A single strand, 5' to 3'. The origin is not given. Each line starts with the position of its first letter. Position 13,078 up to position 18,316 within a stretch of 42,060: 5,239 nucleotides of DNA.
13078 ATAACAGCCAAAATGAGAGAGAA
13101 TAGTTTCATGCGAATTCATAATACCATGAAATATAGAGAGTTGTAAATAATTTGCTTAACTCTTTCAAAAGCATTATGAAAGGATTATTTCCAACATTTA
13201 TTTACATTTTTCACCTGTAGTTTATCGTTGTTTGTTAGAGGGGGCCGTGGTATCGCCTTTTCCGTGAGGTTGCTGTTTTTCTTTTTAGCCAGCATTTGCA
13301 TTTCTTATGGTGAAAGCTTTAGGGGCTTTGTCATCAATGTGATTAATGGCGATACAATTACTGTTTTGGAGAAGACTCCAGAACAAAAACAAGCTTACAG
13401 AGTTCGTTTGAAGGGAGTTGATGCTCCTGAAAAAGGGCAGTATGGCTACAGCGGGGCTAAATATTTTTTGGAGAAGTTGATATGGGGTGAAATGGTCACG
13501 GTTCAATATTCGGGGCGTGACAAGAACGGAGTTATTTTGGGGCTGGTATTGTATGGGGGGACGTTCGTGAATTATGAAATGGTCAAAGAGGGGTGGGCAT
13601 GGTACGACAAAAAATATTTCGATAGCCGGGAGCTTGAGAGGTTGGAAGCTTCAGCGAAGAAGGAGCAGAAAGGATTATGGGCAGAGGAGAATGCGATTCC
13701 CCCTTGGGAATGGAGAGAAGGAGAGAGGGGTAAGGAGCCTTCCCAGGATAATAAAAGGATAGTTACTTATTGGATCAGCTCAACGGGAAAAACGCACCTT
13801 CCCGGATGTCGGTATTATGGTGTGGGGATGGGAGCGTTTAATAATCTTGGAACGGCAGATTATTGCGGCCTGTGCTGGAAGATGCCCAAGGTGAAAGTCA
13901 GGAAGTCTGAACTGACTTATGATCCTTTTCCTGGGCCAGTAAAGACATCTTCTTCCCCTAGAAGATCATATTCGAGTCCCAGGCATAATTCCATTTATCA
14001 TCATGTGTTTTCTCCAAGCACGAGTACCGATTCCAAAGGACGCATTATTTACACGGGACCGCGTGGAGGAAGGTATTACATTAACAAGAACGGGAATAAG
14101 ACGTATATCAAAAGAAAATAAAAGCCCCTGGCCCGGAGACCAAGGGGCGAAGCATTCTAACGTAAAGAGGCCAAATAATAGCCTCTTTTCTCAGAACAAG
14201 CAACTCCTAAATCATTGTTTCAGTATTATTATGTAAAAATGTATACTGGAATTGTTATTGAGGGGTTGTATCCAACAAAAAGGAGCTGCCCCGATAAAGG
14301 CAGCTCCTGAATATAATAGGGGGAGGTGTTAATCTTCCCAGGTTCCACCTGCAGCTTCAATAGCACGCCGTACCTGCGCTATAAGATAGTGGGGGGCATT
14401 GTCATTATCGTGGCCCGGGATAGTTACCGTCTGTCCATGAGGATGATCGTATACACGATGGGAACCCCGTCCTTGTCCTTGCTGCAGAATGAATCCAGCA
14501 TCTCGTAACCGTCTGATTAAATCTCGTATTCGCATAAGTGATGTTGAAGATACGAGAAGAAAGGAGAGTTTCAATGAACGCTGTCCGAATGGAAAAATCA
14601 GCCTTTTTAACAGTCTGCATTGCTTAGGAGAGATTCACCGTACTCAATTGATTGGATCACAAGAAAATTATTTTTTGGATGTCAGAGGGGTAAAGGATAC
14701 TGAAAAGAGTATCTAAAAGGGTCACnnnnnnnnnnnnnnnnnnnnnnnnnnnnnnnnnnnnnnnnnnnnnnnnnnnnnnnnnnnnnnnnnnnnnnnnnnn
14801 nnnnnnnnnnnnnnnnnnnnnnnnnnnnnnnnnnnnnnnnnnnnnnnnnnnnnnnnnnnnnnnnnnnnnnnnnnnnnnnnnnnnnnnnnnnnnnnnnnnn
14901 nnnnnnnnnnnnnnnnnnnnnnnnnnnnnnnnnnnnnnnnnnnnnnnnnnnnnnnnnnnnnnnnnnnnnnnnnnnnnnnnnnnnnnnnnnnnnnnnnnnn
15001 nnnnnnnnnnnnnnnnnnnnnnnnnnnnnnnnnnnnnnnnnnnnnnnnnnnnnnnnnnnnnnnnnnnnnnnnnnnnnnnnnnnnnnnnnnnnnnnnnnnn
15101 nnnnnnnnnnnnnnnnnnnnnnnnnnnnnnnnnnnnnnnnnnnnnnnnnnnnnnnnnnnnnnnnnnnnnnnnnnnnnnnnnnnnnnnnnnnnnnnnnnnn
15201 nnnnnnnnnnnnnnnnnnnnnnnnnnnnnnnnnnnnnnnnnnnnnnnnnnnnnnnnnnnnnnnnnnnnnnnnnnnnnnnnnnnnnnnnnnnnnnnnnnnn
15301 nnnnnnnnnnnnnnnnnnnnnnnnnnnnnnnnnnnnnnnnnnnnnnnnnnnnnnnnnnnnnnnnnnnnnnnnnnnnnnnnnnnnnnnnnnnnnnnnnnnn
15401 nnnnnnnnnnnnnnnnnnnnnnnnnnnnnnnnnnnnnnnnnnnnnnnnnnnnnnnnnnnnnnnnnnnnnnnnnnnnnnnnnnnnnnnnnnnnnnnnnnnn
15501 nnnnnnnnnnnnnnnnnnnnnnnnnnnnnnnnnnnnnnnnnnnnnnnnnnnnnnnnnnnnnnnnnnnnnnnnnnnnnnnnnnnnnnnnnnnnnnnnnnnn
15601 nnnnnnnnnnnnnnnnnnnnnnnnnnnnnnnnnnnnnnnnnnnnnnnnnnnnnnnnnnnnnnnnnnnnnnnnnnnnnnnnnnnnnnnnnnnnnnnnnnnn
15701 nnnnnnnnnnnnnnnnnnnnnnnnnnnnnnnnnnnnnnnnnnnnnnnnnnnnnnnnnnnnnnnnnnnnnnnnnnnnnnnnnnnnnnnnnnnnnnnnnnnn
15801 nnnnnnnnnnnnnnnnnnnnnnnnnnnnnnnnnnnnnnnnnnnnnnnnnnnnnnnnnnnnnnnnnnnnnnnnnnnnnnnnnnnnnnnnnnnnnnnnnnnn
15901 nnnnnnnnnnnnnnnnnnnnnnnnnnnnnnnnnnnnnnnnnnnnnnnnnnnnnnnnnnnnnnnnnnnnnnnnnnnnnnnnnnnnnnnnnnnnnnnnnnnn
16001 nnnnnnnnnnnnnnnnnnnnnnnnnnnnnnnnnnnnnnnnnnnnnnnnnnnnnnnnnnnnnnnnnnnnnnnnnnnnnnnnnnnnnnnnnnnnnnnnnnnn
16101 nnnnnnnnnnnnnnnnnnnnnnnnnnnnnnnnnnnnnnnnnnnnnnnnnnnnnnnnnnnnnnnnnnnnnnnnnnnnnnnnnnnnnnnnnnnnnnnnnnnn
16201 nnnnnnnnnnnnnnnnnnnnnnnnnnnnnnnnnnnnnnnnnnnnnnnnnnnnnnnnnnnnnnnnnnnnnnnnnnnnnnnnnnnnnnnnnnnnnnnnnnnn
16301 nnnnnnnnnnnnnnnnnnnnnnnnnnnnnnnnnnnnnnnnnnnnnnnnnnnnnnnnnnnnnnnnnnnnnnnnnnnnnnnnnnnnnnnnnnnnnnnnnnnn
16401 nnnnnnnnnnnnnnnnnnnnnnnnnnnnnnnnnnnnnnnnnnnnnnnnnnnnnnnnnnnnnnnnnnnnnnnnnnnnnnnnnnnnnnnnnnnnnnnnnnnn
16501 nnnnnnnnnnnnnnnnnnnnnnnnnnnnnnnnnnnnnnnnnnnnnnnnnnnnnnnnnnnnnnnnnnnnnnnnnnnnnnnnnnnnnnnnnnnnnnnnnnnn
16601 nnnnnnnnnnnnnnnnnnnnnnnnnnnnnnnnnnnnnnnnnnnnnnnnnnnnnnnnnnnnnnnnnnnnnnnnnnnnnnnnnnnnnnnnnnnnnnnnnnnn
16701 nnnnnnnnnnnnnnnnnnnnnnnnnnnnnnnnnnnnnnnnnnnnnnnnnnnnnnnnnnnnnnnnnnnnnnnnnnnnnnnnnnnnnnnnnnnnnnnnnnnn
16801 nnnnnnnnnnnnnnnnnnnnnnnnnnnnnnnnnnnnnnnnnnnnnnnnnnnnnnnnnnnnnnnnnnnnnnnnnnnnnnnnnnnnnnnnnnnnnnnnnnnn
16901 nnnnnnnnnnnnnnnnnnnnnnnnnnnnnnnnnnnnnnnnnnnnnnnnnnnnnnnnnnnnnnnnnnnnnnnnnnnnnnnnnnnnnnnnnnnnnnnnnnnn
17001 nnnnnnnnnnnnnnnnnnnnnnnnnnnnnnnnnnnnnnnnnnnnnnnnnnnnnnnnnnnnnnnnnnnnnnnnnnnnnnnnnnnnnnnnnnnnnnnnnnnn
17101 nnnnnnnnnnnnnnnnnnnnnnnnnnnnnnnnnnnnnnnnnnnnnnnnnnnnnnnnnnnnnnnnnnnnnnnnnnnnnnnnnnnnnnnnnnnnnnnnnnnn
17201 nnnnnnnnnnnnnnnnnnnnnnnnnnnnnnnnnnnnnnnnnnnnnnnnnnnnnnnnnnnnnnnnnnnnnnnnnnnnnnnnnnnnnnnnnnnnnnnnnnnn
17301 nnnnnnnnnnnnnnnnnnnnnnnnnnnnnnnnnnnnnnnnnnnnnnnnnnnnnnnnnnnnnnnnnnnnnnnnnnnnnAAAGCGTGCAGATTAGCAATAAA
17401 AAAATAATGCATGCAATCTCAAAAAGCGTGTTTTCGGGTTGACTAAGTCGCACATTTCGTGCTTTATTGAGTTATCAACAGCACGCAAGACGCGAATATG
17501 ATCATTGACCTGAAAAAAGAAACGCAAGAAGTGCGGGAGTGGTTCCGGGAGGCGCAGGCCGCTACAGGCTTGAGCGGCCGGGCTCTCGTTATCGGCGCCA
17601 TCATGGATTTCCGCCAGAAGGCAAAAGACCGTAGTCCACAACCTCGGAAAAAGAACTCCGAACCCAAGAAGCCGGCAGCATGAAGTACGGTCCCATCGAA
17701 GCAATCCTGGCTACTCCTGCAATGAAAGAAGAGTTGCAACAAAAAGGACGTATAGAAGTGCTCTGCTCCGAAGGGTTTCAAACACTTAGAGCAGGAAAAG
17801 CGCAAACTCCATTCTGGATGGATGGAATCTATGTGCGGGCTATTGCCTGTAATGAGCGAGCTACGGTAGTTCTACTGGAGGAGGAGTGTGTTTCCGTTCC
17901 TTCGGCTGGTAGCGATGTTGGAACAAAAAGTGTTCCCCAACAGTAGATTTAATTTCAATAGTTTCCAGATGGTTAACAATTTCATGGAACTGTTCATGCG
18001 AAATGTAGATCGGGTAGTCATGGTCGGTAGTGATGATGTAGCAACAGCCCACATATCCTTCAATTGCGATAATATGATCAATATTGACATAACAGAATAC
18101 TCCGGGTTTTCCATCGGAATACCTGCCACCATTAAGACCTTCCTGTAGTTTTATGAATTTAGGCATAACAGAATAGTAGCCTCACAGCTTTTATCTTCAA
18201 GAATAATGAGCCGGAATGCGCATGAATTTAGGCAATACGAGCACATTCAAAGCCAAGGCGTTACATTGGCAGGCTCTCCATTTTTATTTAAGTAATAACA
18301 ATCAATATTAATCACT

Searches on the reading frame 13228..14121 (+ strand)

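Call 10: search_protein_families(library=phrogs, proteins=[window:13228-14121:+])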
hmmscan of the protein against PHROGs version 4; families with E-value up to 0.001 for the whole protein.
window:13228-14121:+ (297 aa): 2 families
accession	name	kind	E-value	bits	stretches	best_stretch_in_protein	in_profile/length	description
phrog_8809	-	unknown function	3.6e-20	71.6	1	24-175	1092-1254/2317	-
phrog_452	-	DNA, RNA and nucleotide metabolism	3e-14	54.3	1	35-138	73-188/201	endonuclease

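Call 28: search_protein_families(library=pfam, proteins=[window:13228-14121:+], max_evalue=0.01)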
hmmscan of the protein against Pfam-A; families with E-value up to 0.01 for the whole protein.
window:13228-14121:+ (297 aa): 2 families
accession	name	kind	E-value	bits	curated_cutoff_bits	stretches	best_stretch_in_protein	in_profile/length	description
PF00565.23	SNase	-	7.7e-19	68.6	21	1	58-152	1-106/107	Staphylococcal nuclease homologue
PF08789.15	PBCV_basic_adap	-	4.9e-07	30.2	20.4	1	268-295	4-31/38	PBCV-specific basic adaptor domain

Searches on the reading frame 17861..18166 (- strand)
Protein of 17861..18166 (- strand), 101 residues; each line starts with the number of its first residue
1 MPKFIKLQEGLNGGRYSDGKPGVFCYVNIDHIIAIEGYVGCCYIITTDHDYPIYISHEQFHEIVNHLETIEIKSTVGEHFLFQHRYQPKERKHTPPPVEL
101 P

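Call 11: search_protein_families(library=phrogs, proteins=[window:17861-18166:-])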
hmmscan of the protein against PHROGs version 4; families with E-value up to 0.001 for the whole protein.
window:17861-18166:- (101 aa): 0 families

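Call 28: search_protein_families(library=pfam, proteins=[window:17861-18166:-], max_evalue=0.01)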
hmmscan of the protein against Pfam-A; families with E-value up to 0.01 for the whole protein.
window:17861-18166:- (101 aa): 0 families

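Call 69: search_protein_families(library=ncbifam, proteins=[window:17861-18166:-], max_evalue=0.1)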
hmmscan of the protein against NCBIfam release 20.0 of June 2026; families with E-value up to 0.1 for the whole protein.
window:17861-18166:- (101 aa): 1 family
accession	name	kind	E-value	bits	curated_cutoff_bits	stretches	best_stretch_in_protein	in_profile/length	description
NF041655.1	MM0924_fam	subfamily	0.075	12.7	45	0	21-35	41-55/57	MM0924 family protein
